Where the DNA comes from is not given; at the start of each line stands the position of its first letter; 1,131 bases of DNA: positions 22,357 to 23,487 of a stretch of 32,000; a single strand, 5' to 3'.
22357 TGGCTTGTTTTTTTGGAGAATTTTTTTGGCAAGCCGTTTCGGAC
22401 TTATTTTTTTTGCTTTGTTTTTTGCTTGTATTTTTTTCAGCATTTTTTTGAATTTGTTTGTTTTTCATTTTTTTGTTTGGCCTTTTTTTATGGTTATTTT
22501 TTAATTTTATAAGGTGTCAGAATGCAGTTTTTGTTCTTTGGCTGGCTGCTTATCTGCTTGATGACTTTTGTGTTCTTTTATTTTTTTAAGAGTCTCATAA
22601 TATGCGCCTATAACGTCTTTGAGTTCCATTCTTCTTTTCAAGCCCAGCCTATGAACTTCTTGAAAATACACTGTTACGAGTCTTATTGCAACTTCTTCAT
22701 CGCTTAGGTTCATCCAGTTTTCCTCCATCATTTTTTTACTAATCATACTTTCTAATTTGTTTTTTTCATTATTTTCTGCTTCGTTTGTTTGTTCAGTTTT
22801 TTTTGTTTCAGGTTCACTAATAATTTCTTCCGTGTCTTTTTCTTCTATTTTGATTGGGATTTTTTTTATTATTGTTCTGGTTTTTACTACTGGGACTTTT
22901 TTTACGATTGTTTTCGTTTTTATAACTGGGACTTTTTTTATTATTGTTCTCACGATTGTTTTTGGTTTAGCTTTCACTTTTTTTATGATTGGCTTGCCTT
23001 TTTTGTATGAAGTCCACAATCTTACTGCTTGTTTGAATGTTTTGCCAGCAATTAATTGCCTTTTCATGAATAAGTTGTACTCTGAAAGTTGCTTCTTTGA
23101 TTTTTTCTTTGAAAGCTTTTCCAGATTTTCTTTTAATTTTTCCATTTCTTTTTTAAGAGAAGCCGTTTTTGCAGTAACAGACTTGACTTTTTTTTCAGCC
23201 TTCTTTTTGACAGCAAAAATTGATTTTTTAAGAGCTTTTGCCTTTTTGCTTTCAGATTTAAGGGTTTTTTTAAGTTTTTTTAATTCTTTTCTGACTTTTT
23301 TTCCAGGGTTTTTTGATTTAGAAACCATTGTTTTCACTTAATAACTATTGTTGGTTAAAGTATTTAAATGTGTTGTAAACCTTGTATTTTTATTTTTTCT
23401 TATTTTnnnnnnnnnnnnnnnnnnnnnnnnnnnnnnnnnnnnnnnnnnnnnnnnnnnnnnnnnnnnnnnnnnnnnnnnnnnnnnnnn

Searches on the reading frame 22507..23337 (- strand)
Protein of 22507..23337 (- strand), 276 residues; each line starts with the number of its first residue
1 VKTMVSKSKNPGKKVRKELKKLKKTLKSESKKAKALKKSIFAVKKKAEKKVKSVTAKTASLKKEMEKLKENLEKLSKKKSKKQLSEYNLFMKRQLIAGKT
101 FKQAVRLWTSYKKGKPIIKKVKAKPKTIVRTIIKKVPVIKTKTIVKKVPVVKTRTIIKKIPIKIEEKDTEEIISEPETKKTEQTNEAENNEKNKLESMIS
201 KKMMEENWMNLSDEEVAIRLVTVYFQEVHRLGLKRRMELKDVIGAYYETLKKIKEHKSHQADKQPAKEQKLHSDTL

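Call 13: search_protein_families(library=pfam, proteins=[window:22507-23337:-], max_evalue=0.01)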
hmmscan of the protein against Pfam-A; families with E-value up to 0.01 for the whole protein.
window:22507-23337:- (276 aa): 2 families
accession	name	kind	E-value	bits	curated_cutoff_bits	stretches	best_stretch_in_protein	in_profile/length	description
PF07817.19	GLE1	-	0.00066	19.5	24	1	17-104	1-69/250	GLE1-like protein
PF20570.3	DUF6779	-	0.0055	17.8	28.1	1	7-80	21-95/108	Domain of unknown function (DUF6779)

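Call 49: search_protein_families(library=pfam, proteins=[window:22507-23337:-], max_evalue=10)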
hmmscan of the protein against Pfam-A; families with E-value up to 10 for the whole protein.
window:22507-23337:- (276 aa): 11 families
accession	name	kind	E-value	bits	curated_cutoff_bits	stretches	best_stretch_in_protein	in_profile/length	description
PF07817.19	GLE1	-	0.00066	19.5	24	1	17-104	1-69/250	GLE1-like protein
PF20570.3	DUF6779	-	0.0055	17.8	28.1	1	7-80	21-95/108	Domain of unknown function (DUF6779)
PF00482.28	T2SSF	-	0.4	11.1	25.2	1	9-84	26-100/125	Type II secretion system (T2SS), protein F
PF04356.17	DUF489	-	0.99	9.8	26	1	23-87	20-80/192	Protein of unknown function (DUF489)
PF23589.2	WH_AprA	-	1.5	9.9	27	1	35-100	11-77/94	AprA winged helix domain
PF09769.14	ApoO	-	3.2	8.1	31.4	1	7-68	8-66/131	Apolipoprotein O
PF14215.12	bHLH-MYC_N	-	3.6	8.3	30.2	1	32-115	57-130/181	bHLH-MYC and R2R3-MYB transcription factors N-terminal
PF18052.6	Rx_N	-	3.8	8.1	27.7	0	42-82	12-51/93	Rx N-terminal domain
PF19314.4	DUF5917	-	5.2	7.7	27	0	209-272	22-85/94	Family of unknown function (DUF5917)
PF17675.6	APG6_N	-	5.5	7.9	45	1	19-95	32-111/132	Apg6 coiled-coil region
PF03954.19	Lectin_N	-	9.4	6.5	28.3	1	10-73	59-117/140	Hepatic lectin, N-terminal domain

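Call 50: search_solved_structures(query=window:22507-23337:-, max_evalue=10)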
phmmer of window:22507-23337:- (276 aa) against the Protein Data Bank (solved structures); distinct sequences matched with E-value up to 10: 1.
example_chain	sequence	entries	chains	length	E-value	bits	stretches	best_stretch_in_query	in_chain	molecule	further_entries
9f79_C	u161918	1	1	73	0.23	14.6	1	39-89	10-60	Eukaryotic translation initiation factor 2 subunit beta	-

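Call 51: find_homologous_proteins(query=window:22507-23337:-, max_evalue=0.001)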
Query window:22507-23337:- (276 aa): 35 proteins with E <= 0.001 among 8000 candidates.
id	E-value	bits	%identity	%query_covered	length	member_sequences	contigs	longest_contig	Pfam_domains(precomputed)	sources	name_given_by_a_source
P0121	1.8e-137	475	93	99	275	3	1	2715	-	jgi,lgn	jgi:hypothetical protein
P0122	9.8e-53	198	44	97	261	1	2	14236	-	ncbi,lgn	-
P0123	1.4e-52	197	41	96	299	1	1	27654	-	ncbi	-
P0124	6.8e-52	195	45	91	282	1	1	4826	-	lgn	-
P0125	1.3e-42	164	40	89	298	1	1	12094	-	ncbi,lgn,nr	ncbi:MAG: hypothetical protein Q7S92_03470 [Candidatus Diapherotrites archaeon]|nr:hypothetical prot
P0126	1.4e-41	161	43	90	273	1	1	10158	-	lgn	-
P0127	3.1e-41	160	42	89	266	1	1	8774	-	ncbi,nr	ncbi:MAG: hypothetical protein NUV57_03250 [archaeon]|nr:hypothetical protein [archaeon]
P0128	3.0e-40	157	42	91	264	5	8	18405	-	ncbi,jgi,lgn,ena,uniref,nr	ncbi:MAG TPA: hypothetical protein HA222_03930 [Candidatus Diapherotrites archaeon]|uniref:Uncharact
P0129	5.9e-38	149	43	93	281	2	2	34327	-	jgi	-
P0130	2.8e-34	137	41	93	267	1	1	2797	-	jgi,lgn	jgi:hypothetical protein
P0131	3.7e-34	137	38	88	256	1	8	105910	-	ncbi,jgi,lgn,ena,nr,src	ncbi:MAG TPA: hypothetical protein VJH23_06450 [archaeon]|nr:hypothetical protein [archaeon]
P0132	2.1e-32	131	39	88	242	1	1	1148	-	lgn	-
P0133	5.8e-32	130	42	89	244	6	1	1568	-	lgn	-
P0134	8.2e-32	129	38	88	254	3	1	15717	-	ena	-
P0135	2.4e-31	128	37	92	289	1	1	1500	-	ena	-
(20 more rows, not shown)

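Call 52: find_encoding_contigs(protein=P0121, flank=10000, max_places=4)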
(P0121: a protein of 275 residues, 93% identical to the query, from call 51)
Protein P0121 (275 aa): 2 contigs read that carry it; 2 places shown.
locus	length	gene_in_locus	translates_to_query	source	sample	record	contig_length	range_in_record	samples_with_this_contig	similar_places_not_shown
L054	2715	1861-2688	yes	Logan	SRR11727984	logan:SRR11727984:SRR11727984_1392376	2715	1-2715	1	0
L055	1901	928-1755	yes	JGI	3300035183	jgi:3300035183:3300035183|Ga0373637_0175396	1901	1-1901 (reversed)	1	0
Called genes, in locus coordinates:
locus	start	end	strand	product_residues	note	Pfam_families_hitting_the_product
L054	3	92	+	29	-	?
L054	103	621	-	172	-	PF01978:TrmB (weak)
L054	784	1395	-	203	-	PF00881:Nitroreductase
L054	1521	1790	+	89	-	PF03551:PadR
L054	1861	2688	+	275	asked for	-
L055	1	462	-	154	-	?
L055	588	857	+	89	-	PF03551:PadR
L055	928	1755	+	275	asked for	-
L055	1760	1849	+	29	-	-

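Call 53: find_encoding_contigs(protein=P0122, flank=10000, max_places=2)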
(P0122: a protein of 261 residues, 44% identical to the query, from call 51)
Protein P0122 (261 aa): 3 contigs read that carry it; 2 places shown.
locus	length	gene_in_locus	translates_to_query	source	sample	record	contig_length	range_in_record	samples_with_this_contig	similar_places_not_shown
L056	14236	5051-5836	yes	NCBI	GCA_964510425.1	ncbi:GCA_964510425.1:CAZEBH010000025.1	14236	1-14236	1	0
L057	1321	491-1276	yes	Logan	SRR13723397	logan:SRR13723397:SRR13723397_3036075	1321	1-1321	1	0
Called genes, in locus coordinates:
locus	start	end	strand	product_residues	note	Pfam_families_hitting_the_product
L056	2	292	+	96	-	?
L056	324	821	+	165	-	-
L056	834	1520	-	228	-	PF11858:DUF3378 (weak), PF01351:RNase_HII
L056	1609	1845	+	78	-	-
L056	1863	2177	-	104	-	PF03551:PadR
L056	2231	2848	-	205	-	PF02589:LUD_dom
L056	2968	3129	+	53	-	-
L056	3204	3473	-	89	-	-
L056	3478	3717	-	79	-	-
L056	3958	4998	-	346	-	PF01142:TruD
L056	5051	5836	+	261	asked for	-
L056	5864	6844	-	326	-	PF02661:Fic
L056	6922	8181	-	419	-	PF00815:Histidinol_dh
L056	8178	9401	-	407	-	PF00977:His_biosynth, PF01502:PRA-CH, PF01503:PRA-PH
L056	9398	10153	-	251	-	PF00977:His_biosynth, PF05690:ThiG (faint), PF03060:NMO (faint), PF01207:Dus (weak), PF02581:TMP-TENI (faint)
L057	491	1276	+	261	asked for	-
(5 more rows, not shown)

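Call 54: find_encoding_contigs(protein=P0123, flank=10000, max_places=2)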
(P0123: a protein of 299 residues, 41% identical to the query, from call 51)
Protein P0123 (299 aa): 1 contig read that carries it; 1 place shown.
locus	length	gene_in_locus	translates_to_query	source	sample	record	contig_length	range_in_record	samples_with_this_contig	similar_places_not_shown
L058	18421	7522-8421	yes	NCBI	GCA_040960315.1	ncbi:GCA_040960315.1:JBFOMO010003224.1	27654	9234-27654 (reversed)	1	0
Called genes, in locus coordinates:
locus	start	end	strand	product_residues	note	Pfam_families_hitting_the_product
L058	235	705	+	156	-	-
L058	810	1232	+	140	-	-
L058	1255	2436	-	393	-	-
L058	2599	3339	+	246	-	PF01026:TatD_DNase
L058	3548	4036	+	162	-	-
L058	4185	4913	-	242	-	PF11858:DUF3378 (faint), PF01351:RNase_HII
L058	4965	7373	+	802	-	-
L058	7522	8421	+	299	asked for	-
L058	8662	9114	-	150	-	PF08843:AbiEii (weak)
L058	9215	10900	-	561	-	PF01047:MarR (faint), PF01978:TrmB (faint), PF12802:MarR_2 (faint), PF13412:HTH_24 (faint), PF25213:HVO_A0261_N (faint), PF24271:HVO_2833_C (faint), PF09970:DUF2204 (faint)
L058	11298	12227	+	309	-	PF00535:Glycos_transf_2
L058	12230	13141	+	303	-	PF04321:RmlD_sub_bind, PF01073:3Beta_HSD (faint), PF01370:Epimerase, PF02719:Polysacc_synt_2 (faint), PF07993:NAD_binding_4 (faint), PF16363:GDP_Man_Dehyd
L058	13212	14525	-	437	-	PF01041:DegT_DnrJ_EryC1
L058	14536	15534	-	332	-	PF00106:adh_short (weak), PF04321:RmlD_sub_bind (weak), PF01073:3Beta_HSD, PF01370:Epimerase, PF02719:Polysacc_synt_2, PF16363:GDP_Man_Dehyd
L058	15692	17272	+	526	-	PF02366:PMT, PF13231:PMT_2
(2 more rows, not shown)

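Call 71: predict_structure(alignment_id=A4)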
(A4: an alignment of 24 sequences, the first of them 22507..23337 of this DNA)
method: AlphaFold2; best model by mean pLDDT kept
length: 276 residues; sequences in the alignment: 24
mean_pLDDT: 71.0   pTM: 0.27
mean pLDDT of the five models: 71.0, 70.1, 68.3, 68.2, 66.3
residues with pLDDT >= 90: 86; 70-90: 60; 50-70: 59; < 50: 71
segments of 3 or more residues with pLDDT < 50: 1-5, 120-122, 132-135, 137-140, 144-146, 150-187, 264-276
pLDDT, mean of each block of 10 residues (from residue 1): 50 86 94 96 95 94 95 78 80 95 93 71 53 46 49 45 37 38 48 57 57 86 85 75 90 85 52 44
secondary structure, 60 per line:
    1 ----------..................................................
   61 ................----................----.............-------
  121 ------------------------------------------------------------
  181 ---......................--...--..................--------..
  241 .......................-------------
elements in order: H11-76 H81-96 H101-113 H184-205 H213-230 H239-263

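Call 73: fold_search(model_id=the predicted structure, library=pdb)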
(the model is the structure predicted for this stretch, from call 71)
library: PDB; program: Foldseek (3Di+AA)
matches with E <= 10: 15; with E <= 0.001: 0
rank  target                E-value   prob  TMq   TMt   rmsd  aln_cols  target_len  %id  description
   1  7pwg_i                3.6e+00  0.03  0.08  0.18  15.0        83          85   16  Cryo-EM structure of large subunit of Giardia lamblia ribosome at 2.7 A resolution (released 2022-04-20)
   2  9tqc_E                5.3e+00  0.28  0.15  0.08   1.9        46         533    9  L. pneumophila 3-methylcrotonyl-CoA carboxylase holoenzyme A3B6 (released 2026-02-18)
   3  4wfc_F                5.7e+00  0.08  0.16  0.34   7.6        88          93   11  Structure of the Rrp6-Rrp47 interaction (released 2014-10-29)
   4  8rz1_D                6.1e+00  0.09  0.13  0.30  15.4        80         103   18  Synthetic immunogen RH5-34EM bound to monoclonal antibody R5.034 (released 2024-07-17)
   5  8qfd_i                6.5e+00  0.04  0.10  0.24  12.2        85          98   13  UFL1 E3 ligase bound 60S ribosome (released 2024-02-21)
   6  4h54_B                6.5e+00  0.04  0.09  0.10  13.5        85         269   18  Crystal structure of the diguanylate cyclase DgcZ (released 2013-07-03)
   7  4wfd_B                6.9e+00  0.08  0.16  0.33   7.4        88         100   16  Structure of the Rrp6-Rrp47-Mtr4 interaction (released 2014-10-29)
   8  8br8_Lj               7.4e+00  0.02  0.10  0.23  16.5       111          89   14  Giardia ribosome in POST-T state (A1) (released 2023-03-15)
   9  7pua_Cb               7.9e+00  0.08  0.16  0.28  11.6        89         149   17  Middle assembly intermediate of the Trypanosoma brucei mitoribosomal small subunit (released 2022-03-02)
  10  5cw8_A                8.4e+00  0.05  0.13  0.18   8.2        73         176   19  Crystal structure of Mycobacterium tuberculosis KstR in complex with 3-oxo-4-cholesten-26-oyl-CoA (released 2016-02-17)
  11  8agb_F                8.4e+00  0.03  0.12  0.13  19.1       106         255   12  Structure of yeast oligosaccharylransferase complex with lipid-linked oligosaccharide bound (released 2022-12-07)
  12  6iol_N                9.0e+00  0.06  0.10  0.08   6.8        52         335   13  Cryo-EM structure of multidrug efflux pump MexAB-OprM (60 degree state) (released 2019-04-03)
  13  3j7o_i                9.0e+00  0.03  0.11  0.26  12.0        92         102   17  Structure of the mammalian 60S ribosomal subunit (released 2014-09-03)
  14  6iok_K                9.6e+00  0.07  0.10  0.09   6.2        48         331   10  Cryo-EM structure of multidrug efflux pump MexAB-OprM (0 degree state) (released 2019-04-03)
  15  7s0r_A                9.6e+00  0.04  0.11  0.29   9.7        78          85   13  Crystal Structure of a Complement Factor H-binding Fragment within the B75KN Region of the Group B Streptococcus Beta  (released 2021-12-15)
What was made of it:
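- That protein has no DNA-binding domain or fold match (calls 49, 50, 73).
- Tried and rejected: Pfam, PDB sequence search, an AlphaFold model (mean pLDDT 71, all-helical) and Foldseek against PDB gave nothing significant (calls 49, 50, 71, 73).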
